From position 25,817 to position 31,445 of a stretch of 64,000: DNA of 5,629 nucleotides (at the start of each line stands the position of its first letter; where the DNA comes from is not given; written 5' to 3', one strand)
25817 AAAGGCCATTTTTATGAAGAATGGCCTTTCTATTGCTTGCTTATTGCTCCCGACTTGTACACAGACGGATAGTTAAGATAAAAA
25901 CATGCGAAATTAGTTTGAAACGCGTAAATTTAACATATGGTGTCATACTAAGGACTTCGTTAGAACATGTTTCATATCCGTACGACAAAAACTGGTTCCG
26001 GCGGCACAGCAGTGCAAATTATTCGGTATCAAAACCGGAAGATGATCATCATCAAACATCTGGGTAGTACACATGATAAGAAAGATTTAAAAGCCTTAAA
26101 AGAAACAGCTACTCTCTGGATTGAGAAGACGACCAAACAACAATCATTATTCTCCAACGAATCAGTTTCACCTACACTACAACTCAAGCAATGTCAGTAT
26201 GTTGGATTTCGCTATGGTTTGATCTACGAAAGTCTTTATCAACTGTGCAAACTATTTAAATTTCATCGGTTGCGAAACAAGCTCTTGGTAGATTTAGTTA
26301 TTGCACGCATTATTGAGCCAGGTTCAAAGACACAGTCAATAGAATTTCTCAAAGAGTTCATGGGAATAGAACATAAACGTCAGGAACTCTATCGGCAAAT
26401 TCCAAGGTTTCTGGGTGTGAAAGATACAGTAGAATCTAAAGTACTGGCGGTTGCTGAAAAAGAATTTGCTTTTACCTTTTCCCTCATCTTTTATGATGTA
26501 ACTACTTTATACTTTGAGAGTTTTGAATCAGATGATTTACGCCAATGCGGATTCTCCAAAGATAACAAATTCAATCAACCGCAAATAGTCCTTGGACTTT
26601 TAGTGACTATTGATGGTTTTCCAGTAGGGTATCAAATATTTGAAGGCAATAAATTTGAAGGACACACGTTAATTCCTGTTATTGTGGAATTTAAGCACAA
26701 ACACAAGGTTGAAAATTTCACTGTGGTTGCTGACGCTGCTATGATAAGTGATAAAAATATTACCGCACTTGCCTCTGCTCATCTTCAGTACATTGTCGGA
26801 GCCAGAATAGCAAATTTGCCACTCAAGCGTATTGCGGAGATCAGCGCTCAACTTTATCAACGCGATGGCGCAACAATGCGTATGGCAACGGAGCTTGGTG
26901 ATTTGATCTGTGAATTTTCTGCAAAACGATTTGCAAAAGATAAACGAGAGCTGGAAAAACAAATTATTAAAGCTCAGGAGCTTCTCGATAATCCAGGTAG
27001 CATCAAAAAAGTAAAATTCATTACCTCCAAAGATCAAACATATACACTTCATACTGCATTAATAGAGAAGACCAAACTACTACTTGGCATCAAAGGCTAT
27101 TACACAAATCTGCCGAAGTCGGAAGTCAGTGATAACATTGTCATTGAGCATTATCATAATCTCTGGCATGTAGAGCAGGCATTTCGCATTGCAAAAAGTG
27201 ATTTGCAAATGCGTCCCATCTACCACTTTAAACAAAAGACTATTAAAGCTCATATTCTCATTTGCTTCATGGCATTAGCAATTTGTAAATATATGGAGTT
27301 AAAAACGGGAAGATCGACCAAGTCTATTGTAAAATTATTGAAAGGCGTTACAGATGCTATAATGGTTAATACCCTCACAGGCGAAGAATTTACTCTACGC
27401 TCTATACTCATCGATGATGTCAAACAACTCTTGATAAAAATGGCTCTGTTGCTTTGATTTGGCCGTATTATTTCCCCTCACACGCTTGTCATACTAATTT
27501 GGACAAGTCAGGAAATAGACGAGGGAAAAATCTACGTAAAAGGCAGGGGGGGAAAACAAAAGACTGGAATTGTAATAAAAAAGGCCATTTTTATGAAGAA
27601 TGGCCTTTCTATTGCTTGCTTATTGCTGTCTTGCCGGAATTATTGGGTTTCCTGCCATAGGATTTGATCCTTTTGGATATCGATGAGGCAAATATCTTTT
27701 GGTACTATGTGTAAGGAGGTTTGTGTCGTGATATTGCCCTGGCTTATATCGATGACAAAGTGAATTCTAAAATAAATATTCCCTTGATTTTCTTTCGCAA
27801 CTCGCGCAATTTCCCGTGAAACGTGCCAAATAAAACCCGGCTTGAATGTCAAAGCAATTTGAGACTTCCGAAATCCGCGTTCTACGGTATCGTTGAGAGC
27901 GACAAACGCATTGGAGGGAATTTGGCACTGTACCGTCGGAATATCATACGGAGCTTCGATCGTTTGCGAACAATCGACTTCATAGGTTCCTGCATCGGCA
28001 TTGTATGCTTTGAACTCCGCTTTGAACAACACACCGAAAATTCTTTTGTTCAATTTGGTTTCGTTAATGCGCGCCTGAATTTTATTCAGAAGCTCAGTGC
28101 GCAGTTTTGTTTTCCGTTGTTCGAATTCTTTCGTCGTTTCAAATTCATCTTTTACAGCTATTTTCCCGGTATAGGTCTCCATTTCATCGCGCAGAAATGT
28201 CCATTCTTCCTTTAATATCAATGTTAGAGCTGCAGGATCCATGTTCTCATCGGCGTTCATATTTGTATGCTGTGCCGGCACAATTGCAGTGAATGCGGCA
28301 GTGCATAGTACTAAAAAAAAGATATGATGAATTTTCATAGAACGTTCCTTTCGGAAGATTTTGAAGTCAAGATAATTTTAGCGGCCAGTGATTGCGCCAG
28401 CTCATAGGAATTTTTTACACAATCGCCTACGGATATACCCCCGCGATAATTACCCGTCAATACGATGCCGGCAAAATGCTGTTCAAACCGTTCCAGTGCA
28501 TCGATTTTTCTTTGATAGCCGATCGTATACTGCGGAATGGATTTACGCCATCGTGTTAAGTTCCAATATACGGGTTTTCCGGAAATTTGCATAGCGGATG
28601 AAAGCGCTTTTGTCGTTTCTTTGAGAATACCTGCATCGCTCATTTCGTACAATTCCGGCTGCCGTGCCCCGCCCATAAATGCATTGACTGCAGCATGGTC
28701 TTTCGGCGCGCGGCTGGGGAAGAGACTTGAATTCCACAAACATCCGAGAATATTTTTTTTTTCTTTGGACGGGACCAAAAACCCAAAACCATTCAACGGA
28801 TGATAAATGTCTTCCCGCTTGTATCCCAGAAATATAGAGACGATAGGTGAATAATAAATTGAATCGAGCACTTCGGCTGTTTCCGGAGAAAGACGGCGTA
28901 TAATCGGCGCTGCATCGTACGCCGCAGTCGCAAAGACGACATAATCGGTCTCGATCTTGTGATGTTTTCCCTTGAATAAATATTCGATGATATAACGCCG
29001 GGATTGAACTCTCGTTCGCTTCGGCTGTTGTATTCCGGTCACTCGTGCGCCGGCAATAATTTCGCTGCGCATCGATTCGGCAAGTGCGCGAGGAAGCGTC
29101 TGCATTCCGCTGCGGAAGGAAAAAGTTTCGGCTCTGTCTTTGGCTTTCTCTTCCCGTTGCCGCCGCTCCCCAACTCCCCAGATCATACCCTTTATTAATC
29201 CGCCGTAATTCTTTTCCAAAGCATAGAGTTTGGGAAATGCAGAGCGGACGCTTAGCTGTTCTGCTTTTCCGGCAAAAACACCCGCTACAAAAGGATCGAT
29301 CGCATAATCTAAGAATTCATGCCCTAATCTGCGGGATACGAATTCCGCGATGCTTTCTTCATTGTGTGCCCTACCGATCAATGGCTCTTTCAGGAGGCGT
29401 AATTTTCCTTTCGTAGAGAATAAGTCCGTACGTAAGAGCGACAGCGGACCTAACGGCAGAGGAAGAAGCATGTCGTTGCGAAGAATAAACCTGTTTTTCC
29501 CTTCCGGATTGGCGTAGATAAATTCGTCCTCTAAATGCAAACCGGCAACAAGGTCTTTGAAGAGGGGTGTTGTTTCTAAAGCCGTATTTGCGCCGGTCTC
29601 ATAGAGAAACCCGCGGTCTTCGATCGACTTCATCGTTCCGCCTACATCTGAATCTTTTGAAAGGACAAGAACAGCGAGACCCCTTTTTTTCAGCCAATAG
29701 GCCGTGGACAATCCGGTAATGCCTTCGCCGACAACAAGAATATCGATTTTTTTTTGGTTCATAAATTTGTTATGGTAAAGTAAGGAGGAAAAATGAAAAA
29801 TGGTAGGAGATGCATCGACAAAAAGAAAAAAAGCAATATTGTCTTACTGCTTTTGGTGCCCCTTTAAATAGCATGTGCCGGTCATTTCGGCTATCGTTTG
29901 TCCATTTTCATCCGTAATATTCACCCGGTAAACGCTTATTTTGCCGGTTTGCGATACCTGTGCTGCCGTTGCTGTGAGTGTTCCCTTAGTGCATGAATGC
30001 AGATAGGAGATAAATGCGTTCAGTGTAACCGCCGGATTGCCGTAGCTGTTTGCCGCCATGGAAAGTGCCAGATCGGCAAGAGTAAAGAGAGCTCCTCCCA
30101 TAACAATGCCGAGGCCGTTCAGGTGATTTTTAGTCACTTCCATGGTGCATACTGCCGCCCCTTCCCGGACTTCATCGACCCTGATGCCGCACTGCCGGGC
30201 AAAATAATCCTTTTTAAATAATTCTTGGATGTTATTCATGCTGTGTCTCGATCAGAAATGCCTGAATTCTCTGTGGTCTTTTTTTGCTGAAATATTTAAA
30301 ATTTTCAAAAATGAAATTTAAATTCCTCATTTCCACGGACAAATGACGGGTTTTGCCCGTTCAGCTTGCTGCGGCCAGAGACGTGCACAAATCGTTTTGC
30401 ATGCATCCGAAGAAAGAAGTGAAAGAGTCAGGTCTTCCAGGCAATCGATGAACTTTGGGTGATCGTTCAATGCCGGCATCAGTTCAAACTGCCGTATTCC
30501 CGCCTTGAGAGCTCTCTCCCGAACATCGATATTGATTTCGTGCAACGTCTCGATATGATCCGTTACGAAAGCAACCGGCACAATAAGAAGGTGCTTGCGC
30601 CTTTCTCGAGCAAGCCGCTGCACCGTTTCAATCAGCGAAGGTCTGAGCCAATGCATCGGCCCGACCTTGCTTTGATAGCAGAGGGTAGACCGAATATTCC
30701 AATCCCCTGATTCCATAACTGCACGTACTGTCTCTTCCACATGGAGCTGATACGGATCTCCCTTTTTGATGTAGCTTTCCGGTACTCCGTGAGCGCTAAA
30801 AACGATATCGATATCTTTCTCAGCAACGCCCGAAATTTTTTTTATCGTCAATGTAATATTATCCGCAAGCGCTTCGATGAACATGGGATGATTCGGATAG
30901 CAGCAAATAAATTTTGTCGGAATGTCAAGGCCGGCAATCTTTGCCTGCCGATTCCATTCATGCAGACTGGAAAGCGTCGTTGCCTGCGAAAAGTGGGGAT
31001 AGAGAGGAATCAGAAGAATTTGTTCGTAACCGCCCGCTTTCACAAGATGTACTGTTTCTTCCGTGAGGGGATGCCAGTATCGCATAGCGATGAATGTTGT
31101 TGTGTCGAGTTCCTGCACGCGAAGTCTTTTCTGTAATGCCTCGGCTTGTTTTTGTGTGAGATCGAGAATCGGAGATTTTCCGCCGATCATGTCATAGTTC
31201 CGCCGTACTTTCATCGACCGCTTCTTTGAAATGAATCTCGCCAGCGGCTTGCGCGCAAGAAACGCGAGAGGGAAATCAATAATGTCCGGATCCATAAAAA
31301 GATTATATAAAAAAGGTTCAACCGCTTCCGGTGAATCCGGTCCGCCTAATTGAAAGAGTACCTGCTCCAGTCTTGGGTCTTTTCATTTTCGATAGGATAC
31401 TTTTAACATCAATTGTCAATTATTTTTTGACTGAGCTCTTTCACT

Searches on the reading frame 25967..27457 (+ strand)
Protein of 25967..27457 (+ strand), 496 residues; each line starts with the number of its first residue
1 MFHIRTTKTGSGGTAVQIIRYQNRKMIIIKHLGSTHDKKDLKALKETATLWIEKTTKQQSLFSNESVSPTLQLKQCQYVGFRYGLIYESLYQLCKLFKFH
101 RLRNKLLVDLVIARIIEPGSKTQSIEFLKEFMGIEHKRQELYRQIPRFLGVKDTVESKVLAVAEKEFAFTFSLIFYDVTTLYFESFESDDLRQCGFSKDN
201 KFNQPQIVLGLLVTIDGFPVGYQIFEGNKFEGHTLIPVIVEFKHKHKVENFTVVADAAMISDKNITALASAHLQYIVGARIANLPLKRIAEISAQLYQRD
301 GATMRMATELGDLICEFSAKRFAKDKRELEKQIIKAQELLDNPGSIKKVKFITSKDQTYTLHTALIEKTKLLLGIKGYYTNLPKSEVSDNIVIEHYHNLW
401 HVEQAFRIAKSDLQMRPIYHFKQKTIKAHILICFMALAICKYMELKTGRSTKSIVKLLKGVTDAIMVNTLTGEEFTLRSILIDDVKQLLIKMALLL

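Call 52: search_protein_families(library=pfam, proteins=[window:25967-27457:+], max_evalue=0.0001)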
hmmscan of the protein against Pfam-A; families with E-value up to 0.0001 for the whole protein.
window:25967-27457:+ (496 aa): 1 family
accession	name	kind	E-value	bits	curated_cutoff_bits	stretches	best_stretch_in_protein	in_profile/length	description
PF01609.27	DDE_Tnp_1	-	1.7e-11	44.7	23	1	203-437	32-198/200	Transposase DDE domain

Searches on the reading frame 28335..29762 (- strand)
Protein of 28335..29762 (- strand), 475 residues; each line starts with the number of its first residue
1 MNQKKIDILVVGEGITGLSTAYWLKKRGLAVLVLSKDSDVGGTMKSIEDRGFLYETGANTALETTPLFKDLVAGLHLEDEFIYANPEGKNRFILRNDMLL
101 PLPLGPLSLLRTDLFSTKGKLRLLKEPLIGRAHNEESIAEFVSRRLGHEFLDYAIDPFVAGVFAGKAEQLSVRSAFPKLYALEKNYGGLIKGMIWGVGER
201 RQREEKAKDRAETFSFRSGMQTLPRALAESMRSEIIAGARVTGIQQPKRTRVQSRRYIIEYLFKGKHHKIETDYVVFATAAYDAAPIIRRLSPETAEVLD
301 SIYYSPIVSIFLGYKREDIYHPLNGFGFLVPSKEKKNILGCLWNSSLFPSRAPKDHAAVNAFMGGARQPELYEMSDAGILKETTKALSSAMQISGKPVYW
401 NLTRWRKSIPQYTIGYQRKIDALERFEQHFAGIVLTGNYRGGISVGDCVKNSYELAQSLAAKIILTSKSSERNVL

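Call 52: search_protein_families(library=pfam, proteins=[window:28335-29762:-], max_evalue=0.0001)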
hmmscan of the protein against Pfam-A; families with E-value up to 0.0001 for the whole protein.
window:28335-29762:- (475 aa): 3 families
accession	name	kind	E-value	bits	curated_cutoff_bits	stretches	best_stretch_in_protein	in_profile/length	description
PF01593.30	Amino_oxidase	-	2.3e-46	159.4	19.8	1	15-454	1-437/443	Flavin containing amine oxidoreductase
PF01266.30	DAO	-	8.9e-12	45.6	27.9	1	7-43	1-38/353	FAD dependent oxidoreductase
PF13450.12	NAD_binding_8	-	1.2e-11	45.1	21.9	1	10-72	1-65/68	NAD(P)-binding Rossmann-like domain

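Call 54: search_protein_families(library=ncbifam, proteins=[window:28335-29762:-], max_evalue=0.001)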
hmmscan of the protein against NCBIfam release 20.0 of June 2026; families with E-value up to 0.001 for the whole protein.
window:28335-29762:- (475 aa): 37 families (the best 25 are shown)
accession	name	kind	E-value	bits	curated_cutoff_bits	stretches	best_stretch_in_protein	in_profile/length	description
TIGR00562.1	proto_IX_ox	equivalog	1.6e-92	310.6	97.85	1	6-460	3-465/470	protoporphyrinogen oxidase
NF008845.0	PRK11883.1-5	equivalog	3.8e-74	249.7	560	1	4-462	3-464/468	protoporphyrinogen oxidase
NF009081.0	PRK12416.1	equivalog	1.2e-55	189.3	702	1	8-464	4-462/466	protoporphyrinogen oxidase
NF008841.0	PRK11883.1-1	equivalog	2.5e-35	122.3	517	1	7-462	5-450/453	protoporphyrinogen oxidase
NF008843.0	PRK11883.1-3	equivalog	1.8e-34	119.6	406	1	8-453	4-416/424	protoporphyrinogen oxidase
NF005560.0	PRK07233.1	equivalog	4.3e-14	52.2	252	1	7-171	2-168/435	hypothetical protein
NF005548.0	PRK07208.1-4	equivalog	2.4e-11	42.9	389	1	6-83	4-81/488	hypothetical protein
NF005545.0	PRK07208.1-1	equivalog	7.5e-11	41.1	451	1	3-437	5-437/504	hypothetical protein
TIGR02734.1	crtI_fam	subfamily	1.2e-09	37.4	238.1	1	9-59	2-52/504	phytoene desaturase family protein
TIGR03467.1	HpnE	equivalog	1.3e-08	34.6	283.05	1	9-121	2-122/430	hydroxysqualene dehydroxylase HpnE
TIGR02733.1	desat_CrtD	equivalog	5.4e-08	31.9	549.7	1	7-59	3-55/492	C-3',4' desaturase CrtD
NF045637.1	carotdesatCrtDProt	equivalog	7.3e-08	31.4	580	1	8-74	1-68/485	1-hydroxycarotenoid 3,4-desaturase CrtD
NF058655.1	CrtID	equivalog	8.8e-08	31.4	640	1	8-58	1-51/478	bifunctional phytoene desaturase/3,4-desaturase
NF005547.0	PRK07208.1-3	equivalog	1.3e-07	30.8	380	1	4-171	3-172/465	hypothetical protein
NF042421.1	hydcarot_desat_CrtD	equivalog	1.9e-06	26.6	500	1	9-67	5-61/487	1-hydroxycarotenoid 3,4-desaturase CrtD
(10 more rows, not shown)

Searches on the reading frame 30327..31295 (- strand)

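Call 52: search_protein_families(library=pfam, proteins=[window:30327-31295:-], max_evalue=0.0001)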
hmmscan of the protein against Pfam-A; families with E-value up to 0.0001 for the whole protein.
window:30327-31295:- (322 aa): 1 family
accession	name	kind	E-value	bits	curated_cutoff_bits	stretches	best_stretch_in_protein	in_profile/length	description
PF00762.24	Ferrochelatase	-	2.2e-96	323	27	1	1-290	27-313/317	Ferrochelatase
